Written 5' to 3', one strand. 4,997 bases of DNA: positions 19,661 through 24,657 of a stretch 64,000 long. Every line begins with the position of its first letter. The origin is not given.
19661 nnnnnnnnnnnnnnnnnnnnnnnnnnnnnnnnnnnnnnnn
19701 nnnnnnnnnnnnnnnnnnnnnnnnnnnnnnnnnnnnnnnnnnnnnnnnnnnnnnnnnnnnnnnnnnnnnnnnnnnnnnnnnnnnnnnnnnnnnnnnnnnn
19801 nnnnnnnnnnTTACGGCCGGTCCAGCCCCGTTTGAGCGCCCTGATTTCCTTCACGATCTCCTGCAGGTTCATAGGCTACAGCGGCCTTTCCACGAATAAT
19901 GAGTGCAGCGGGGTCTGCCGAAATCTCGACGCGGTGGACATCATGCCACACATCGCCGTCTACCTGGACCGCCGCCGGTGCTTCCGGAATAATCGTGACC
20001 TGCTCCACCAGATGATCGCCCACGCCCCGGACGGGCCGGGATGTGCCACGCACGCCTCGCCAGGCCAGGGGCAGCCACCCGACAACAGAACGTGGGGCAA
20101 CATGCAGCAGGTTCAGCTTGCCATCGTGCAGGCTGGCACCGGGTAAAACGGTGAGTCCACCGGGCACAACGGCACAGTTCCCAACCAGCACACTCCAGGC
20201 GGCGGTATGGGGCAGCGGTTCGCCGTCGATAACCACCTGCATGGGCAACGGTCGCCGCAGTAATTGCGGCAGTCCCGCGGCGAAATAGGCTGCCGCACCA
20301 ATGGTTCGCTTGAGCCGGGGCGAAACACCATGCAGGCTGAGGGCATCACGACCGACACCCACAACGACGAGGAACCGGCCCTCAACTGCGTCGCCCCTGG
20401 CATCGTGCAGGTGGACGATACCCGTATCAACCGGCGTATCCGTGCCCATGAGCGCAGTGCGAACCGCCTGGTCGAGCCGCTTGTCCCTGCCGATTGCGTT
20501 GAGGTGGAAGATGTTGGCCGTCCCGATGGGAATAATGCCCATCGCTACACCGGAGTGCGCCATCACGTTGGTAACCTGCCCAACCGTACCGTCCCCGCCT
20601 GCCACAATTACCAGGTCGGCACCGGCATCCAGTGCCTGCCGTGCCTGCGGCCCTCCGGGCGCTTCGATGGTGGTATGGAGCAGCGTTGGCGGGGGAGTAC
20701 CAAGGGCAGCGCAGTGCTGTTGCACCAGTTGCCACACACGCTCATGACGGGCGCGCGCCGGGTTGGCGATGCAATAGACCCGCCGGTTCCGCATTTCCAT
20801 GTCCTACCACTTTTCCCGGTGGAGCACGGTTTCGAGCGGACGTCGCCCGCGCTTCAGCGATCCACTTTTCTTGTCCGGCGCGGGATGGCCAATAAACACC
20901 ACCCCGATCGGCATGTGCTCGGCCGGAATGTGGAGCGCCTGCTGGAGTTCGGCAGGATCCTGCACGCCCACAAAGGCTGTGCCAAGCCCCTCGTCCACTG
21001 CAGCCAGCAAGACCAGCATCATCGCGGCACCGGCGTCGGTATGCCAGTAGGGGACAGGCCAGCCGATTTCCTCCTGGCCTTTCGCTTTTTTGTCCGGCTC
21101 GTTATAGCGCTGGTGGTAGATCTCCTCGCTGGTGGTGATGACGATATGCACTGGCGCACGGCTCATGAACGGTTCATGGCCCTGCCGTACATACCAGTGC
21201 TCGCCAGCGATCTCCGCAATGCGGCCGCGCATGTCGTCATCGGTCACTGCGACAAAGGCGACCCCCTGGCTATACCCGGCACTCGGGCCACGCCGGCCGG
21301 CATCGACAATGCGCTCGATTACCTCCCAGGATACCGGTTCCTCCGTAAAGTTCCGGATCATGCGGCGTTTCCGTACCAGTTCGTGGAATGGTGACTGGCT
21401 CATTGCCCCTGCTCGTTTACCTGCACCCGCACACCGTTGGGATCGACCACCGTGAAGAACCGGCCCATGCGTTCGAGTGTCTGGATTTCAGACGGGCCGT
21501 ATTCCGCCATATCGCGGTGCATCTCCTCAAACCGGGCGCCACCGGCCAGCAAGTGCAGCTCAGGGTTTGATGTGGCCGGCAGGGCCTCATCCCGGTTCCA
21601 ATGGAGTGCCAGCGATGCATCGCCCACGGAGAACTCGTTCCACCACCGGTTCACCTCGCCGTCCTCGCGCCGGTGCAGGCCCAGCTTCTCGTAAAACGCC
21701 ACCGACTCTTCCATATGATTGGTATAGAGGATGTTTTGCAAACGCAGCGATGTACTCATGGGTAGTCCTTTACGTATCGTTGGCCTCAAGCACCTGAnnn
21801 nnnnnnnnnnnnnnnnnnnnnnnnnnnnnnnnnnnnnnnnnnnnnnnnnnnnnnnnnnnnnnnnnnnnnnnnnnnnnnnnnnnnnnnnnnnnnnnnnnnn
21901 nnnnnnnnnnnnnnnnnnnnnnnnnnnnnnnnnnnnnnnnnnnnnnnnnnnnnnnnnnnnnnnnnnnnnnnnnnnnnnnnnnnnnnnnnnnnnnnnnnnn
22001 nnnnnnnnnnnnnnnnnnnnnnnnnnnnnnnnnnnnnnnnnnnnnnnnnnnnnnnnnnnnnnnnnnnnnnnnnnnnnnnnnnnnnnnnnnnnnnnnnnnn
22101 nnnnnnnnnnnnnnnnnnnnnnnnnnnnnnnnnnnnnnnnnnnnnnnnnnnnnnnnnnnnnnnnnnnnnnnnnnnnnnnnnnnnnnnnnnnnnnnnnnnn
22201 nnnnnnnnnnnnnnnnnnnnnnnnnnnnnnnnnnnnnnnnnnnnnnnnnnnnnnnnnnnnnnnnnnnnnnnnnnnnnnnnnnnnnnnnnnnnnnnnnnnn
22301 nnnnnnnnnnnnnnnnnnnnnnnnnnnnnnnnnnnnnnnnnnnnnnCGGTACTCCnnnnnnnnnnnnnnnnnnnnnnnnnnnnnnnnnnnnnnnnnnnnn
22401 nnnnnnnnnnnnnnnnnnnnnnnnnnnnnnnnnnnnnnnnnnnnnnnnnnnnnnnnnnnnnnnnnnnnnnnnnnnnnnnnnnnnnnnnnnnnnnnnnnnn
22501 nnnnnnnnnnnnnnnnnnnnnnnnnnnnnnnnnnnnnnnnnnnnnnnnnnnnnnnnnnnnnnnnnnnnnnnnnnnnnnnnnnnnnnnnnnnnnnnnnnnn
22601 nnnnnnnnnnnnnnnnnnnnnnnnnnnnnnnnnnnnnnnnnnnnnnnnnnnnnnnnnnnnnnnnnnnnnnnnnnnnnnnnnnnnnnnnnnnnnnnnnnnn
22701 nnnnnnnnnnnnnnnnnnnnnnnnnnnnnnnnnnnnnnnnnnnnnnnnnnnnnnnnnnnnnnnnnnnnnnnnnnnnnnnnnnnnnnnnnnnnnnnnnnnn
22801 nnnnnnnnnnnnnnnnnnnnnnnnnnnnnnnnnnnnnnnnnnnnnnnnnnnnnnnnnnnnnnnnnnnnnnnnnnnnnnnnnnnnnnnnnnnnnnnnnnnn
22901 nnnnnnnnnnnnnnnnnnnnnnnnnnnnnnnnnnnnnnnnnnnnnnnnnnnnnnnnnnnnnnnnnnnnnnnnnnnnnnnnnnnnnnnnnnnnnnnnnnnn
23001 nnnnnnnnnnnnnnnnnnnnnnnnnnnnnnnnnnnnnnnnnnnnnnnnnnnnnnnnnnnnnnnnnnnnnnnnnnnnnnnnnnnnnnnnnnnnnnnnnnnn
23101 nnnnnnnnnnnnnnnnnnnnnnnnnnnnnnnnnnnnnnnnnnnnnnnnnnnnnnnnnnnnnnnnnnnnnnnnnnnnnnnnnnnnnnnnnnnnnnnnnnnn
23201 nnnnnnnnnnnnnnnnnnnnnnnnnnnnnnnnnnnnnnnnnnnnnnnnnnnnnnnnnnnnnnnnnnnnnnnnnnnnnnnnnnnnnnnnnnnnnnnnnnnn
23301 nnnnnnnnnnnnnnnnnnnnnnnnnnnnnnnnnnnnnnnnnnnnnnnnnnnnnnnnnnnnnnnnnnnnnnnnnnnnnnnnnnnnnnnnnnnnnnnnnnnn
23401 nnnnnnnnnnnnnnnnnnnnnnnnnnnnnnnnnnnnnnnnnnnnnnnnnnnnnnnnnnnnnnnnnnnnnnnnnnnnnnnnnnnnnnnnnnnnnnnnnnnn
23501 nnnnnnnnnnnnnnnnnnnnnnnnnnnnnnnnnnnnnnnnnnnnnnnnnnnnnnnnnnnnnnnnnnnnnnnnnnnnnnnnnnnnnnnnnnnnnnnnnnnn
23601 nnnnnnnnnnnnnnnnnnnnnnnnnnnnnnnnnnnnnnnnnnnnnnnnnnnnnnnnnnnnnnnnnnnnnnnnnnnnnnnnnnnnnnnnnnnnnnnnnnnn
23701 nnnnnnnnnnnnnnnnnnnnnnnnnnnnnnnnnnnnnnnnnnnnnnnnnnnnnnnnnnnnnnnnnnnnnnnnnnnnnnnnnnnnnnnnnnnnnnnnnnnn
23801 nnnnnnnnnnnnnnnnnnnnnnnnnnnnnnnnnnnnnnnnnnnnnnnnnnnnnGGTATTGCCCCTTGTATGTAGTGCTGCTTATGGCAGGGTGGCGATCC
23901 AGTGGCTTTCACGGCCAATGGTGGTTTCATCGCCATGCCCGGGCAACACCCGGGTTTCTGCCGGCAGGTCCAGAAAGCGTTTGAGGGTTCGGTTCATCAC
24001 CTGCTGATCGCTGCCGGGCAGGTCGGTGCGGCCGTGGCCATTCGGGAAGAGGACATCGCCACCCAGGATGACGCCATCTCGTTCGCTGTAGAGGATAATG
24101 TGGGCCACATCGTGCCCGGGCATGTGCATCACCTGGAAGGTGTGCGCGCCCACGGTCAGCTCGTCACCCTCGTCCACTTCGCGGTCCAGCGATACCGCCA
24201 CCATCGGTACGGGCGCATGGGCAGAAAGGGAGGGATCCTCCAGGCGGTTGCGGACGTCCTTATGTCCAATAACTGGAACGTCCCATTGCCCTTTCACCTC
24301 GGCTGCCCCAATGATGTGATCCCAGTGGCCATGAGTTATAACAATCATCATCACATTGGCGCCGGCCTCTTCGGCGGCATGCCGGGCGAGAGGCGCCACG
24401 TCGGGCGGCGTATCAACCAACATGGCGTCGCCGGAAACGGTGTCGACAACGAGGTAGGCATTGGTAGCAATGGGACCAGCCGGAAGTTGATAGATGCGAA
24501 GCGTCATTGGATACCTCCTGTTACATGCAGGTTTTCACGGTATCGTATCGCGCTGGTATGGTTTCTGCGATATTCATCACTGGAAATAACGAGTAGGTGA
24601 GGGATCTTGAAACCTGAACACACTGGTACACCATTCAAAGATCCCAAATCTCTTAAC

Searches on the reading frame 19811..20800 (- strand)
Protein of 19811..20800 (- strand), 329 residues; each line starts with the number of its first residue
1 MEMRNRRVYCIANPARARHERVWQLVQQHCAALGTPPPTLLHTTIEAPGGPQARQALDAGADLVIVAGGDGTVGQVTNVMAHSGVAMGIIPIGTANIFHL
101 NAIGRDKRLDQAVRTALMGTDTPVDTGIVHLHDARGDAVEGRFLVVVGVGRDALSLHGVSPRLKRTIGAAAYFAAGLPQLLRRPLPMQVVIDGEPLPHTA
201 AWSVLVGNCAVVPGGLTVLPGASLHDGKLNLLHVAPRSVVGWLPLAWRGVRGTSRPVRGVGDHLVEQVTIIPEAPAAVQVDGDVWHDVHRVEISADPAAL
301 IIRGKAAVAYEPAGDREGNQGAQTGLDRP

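Call 17: search_protein_families(library=pfam, proteins=[window:19811-20800:-])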
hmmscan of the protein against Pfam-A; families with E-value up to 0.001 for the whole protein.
window:19811-20800:- (329 aa): 3 families
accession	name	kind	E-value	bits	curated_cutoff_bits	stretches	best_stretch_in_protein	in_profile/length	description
PF00781.29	DAGK_cat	-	9.5e-17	61.2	23.6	1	9-127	3-123/125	Diacylglycerol kinase catalytic domain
PF19279.4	YegS_C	-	3e-10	40.5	27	1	146-300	2-154/158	YegS C-terminal NAD kinase beta sandwich-like domain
PF01513.26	NAD_kinase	-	5.8e-05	23.8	25.5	1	53-103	65-113/130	ATP-NAD kinase N-terminal domain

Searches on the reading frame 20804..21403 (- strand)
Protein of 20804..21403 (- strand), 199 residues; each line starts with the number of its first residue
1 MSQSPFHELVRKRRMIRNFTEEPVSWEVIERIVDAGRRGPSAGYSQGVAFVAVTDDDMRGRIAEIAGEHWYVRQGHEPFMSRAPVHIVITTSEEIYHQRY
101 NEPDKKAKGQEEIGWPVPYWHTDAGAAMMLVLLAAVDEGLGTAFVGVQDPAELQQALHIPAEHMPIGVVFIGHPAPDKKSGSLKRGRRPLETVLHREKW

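Call 17: search_protein_families(library=pfam, proteins=[window:20804-21403:-])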
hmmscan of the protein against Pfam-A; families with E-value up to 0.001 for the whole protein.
window:20804-21403:- (199 aa): 2 families
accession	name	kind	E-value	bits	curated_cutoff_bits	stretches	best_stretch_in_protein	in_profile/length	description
PF00881.29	Nitroreductase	-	2.2e-23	83.7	23.5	1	10-173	1-167/167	Nitroreductase family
PF14512.11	TM1586_NiRdase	-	9.6e-05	22.5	27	0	124-194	84-149/215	Putative TM nitroreductase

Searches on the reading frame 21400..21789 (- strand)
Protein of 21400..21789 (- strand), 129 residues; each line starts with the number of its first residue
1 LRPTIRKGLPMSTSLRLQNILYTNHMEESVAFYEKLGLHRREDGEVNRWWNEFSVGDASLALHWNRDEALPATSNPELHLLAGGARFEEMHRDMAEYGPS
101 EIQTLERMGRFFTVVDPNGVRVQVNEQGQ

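Call 17: search_protein_families(library=pfam, proteins=[window:21400-21789:-])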
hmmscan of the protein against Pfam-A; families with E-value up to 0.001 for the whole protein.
window:21400-21789:- (129 aa): 1 family
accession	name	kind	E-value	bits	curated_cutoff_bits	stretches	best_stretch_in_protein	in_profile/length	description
PF00903.31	Glyoxalase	-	6.8e-06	26.9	20.6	1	21-124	7-121/121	Glyoxalase/Bleomycin resistance protein/Dioxygenase superfamily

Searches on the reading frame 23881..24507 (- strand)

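Call 18: search_protein_families(library=pfam, proteins=[window:23881-24507:-])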
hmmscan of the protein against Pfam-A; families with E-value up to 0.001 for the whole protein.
window:23881-24507:- (208 aa): 2 families
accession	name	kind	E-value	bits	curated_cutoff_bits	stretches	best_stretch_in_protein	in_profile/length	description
PF00753.33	Lactamase_B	-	9e-28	98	22.7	1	11-191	2-196/196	Metallo-beta-lactamase superfamily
PF12706.13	Lactamase_B_2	-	9e-09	35.7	27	1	30-143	4-134/200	Beta-lactamase superfamily domain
